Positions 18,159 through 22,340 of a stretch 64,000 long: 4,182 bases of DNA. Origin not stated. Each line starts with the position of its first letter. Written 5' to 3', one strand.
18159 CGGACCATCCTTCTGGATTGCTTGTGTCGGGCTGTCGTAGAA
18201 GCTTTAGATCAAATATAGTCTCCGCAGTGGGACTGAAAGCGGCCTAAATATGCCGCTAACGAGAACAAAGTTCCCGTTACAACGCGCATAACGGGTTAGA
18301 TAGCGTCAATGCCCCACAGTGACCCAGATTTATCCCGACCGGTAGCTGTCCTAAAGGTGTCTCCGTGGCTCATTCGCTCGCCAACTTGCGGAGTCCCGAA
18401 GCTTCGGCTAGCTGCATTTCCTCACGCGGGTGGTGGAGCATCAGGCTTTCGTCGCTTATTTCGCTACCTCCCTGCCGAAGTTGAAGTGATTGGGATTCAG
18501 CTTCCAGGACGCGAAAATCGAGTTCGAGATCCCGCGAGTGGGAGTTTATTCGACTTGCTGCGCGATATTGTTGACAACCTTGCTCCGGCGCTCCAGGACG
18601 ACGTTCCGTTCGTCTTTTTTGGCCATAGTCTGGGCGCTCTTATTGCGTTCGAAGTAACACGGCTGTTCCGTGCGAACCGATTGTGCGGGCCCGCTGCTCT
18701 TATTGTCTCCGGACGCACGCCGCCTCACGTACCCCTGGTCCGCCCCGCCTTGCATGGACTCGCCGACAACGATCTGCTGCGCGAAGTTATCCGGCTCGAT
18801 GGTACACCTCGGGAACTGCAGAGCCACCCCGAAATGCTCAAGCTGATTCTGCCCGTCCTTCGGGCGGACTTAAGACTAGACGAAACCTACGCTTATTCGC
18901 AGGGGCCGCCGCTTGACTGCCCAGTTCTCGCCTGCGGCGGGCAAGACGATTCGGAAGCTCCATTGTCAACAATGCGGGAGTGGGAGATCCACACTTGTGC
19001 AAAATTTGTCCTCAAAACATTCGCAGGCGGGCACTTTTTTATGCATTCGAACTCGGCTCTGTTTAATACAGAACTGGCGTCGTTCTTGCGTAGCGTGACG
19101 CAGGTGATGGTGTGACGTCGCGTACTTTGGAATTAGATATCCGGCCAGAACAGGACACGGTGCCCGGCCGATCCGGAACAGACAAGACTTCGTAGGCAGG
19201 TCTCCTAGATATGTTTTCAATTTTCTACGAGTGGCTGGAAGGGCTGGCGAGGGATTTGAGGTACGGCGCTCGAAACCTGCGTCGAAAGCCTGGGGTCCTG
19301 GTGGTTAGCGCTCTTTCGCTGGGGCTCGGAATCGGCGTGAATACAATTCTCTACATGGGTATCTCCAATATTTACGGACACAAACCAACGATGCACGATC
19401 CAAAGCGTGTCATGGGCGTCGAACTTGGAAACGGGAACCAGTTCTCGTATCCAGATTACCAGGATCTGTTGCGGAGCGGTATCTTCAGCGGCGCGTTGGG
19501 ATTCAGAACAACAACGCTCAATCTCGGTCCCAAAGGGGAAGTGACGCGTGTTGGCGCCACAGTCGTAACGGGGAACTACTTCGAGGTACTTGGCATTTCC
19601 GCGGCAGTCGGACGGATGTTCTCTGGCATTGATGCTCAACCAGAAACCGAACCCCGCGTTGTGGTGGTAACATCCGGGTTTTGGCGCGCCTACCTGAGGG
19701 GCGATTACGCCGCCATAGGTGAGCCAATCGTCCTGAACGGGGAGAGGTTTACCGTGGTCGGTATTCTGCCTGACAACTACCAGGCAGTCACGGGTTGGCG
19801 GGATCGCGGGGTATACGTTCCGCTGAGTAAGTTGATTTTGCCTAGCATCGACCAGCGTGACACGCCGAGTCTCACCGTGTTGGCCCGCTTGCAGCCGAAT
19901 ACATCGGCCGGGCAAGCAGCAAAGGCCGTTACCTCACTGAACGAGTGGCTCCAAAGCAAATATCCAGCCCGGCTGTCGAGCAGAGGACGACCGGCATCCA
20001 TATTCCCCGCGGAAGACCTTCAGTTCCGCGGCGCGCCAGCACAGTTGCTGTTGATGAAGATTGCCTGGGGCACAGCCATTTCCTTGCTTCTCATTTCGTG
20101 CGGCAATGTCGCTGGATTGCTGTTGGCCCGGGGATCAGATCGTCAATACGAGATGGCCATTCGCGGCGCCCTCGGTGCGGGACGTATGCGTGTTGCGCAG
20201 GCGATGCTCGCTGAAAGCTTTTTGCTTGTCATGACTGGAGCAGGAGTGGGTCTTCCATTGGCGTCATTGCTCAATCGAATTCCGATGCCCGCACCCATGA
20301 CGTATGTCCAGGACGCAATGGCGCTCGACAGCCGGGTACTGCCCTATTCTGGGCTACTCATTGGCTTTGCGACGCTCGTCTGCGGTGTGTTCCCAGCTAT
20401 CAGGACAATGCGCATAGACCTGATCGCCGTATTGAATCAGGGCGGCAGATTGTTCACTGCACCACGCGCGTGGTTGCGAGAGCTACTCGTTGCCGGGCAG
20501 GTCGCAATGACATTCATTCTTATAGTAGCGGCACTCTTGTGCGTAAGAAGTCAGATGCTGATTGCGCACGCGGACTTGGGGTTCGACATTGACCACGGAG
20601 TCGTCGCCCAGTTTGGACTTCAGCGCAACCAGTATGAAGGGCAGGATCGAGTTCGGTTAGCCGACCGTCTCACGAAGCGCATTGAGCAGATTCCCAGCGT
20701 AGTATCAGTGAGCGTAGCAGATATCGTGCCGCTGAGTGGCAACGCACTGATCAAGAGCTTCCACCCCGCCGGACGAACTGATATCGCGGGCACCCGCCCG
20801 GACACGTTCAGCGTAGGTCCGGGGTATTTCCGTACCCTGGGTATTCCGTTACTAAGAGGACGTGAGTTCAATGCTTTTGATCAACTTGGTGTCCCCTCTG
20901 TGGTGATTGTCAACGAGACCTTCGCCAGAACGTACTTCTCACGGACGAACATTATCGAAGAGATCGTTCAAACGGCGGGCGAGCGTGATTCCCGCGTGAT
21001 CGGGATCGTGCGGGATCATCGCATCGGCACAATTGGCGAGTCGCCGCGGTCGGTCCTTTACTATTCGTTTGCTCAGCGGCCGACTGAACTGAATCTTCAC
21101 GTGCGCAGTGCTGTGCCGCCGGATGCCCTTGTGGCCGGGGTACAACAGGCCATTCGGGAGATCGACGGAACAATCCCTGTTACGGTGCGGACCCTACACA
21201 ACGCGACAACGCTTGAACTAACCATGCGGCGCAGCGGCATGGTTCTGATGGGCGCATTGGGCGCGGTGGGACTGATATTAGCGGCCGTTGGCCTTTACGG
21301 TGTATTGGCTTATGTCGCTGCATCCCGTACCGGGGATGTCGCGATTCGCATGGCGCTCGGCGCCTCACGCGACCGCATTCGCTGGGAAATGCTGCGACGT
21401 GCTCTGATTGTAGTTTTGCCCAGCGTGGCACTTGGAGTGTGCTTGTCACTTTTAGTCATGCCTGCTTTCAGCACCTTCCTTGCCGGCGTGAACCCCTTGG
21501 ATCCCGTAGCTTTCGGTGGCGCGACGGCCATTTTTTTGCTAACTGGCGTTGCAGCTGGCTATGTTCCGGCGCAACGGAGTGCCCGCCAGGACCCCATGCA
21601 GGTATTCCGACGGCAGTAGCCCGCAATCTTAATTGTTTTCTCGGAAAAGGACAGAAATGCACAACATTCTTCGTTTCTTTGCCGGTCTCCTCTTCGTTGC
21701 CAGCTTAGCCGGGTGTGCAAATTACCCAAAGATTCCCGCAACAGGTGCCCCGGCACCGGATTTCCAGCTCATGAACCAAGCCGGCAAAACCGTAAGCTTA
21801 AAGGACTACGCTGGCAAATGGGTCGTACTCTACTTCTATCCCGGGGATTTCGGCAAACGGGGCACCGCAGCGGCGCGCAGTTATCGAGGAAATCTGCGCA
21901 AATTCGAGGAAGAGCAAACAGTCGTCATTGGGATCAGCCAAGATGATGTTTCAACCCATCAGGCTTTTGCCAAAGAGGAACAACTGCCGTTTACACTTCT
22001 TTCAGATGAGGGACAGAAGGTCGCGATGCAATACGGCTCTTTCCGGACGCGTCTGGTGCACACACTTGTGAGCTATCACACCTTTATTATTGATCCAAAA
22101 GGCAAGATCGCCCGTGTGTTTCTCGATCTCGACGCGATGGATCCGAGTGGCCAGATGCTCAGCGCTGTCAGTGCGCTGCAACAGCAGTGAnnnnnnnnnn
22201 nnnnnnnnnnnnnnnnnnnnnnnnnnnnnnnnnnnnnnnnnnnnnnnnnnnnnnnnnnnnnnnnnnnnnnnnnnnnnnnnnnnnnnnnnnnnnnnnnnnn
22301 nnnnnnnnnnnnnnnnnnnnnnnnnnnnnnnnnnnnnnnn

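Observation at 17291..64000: A >46-kb co-directional hybrid NRPS/PKS gene cluster with an architecture I cannot match to a characterised pathway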

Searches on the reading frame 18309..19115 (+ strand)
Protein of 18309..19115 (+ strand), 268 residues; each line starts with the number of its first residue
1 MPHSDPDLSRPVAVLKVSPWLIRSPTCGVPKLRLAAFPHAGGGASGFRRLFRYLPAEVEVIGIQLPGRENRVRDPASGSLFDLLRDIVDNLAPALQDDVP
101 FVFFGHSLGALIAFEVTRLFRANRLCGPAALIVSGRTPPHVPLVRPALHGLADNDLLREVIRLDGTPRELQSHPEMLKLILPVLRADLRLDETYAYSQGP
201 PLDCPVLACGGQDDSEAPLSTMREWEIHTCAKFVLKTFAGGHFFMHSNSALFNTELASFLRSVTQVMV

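Call 3: search_protein_families(library=pfam, proteins=[window:18309-19115:+], max_evalue=0.001)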
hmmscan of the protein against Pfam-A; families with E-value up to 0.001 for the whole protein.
window:18309-19115:+ (268 aa): 3 families
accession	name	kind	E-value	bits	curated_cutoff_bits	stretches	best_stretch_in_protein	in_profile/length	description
PF00975.26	Thioesterase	-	1.1e-40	140.6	26.4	1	33-258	2-220/226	Thioesterase domain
PF12697.13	Abhydrolase_6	-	1.3e-11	46.1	26.3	1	41-251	8-213/217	Alpha/beta hydrolase family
PF00561.26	Abhydrolase_1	-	0.00056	20.1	25.8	0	38-165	6-131/245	alpha/beta hydrolase fold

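Call 11: search_protein_families(library=ncbifam, proteins=[window:18309-19115:+], max_evalue=0.01)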
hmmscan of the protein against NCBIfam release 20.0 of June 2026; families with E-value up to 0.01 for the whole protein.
window:18309-19115:+ (268 aa): 3 families
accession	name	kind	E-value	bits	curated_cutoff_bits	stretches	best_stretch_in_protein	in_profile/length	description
NF040607.1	mycolic_Pks13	equivalog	2.8e-05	21.7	2100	1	34-122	1426-1503/1680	polyketide synthase Pks13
NF011457.0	PRK14875.1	equivalog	0.0027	16.7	307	1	41-118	142-217/372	acetoin dehydrogenase dihydrolipoyllysine-residue acetyltransferase subunit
TIGR03056.1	bchO_mg_che_rel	equivalog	0.0077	15.3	172.55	0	39-117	36-113/278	alpha/beta fold hydrolase BchO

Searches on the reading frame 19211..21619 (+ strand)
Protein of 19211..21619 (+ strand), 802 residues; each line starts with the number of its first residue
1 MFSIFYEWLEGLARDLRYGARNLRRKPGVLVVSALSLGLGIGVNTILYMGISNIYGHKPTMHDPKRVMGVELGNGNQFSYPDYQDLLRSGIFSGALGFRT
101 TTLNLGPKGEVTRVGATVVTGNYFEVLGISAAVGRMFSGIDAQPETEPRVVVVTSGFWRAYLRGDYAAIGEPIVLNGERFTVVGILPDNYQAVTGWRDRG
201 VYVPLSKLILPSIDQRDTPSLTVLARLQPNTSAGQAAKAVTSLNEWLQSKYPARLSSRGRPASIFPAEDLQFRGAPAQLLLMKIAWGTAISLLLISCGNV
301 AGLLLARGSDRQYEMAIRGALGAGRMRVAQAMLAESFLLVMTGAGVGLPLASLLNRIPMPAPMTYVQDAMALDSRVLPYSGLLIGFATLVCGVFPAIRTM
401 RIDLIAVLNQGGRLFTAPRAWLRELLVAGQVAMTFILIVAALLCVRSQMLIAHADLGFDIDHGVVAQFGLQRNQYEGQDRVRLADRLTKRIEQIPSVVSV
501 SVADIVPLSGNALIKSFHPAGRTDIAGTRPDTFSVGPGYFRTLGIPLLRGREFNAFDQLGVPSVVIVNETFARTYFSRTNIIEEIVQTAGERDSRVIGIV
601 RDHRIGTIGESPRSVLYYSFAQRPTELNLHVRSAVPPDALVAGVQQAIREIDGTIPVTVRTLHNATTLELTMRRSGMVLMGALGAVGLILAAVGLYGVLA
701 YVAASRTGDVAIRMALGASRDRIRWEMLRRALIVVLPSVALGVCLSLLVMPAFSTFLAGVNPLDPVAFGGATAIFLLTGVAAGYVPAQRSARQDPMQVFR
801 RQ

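Call 3: search_protein_families(library=pfam, proteins=[window:19211-21619:+], max_evalue=0.001)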
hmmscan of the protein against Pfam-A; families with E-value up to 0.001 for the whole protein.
window:19211-21619:+ (802 aa): 2 families
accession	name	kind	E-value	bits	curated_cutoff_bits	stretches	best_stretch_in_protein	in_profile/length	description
PF12704.14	MacB_PCD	-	2.3e-33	116.7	27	2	64-242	36-206/207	MacB-like periplasmic core domain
PF02687.27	FtsX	-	4.7e-18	65.8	25.5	2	683-795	3-120/120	FtsX-like permease C-terminal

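Call 11: search_protein_families(library=ncbifam, proteins=[window:19211-21619:+], max_evalue=0.01)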
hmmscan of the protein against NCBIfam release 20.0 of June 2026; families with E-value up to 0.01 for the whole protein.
window:19211-21619:+ (802 aa): 2 families
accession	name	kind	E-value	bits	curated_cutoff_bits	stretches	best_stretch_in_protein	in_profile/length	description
TIGR03434.1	ADOP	subfamily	3.6e-190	633.9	622.3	1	12-801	1-802/803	ADOP family duplicated permease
NF007826.0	PRK10535.1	equivalog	1.1e-22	80.1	966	2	679-801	524-647/648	macrolide ABC transporter ATP-binding protein/permease MacB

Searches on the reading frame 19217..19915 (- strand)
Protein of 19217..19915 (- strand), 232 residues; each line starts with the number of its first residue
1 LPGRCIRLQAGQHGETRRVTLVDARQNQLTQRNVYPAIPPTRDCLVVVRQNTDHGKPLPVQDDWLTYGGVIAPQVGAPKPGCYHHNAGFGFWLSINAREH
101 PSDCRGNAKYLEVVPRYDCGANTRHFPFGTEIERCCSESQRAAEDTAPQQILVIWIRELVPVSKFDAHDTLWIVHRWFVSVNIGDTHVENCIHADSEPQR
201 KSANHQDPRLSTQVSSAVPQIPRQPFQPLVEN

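Call 88: search_protein_families(library=pfam, proteins=[window:19217-19915:-], max_evalue=0.01)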
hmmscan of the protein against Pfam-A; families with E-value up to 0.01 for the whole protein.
window:19217-19915:- (232 aa): 0 families

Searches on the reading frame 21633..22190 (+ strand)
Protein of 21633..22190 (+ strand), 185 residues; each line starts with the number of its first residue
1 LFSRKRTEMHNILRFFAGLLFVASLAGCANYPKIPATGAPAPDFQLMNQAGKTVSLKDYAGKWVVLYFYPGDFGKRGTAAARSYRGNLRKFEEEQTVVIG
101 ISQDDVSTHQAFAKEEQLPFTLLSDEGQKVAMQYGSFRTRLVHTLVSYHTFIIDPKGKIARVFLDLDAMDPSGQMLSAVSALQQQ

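Call 3: search_protein_families(library=pfam, proteins=[window:21633-22190:+], max_evalue=0.001)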
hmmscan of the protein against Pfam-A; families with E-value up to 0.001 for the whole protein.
window:21633-22190:+ (185 aa): 3 families
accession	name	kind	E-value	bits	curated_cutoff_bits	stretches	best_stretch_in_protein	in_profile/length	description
PF00578.27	AhpC-TSA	-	5.9e-36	123.6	26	1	38-161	2-123/124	AhpC/TSA family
PF08534.16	Redoxin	-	3.3e-19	69.6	26.6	1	37-164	2-133/148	Redoxin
PF02630.20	SCO1-SenC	-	0.00055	20.3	22.8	0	42-68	2-28/134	SCO1/SenC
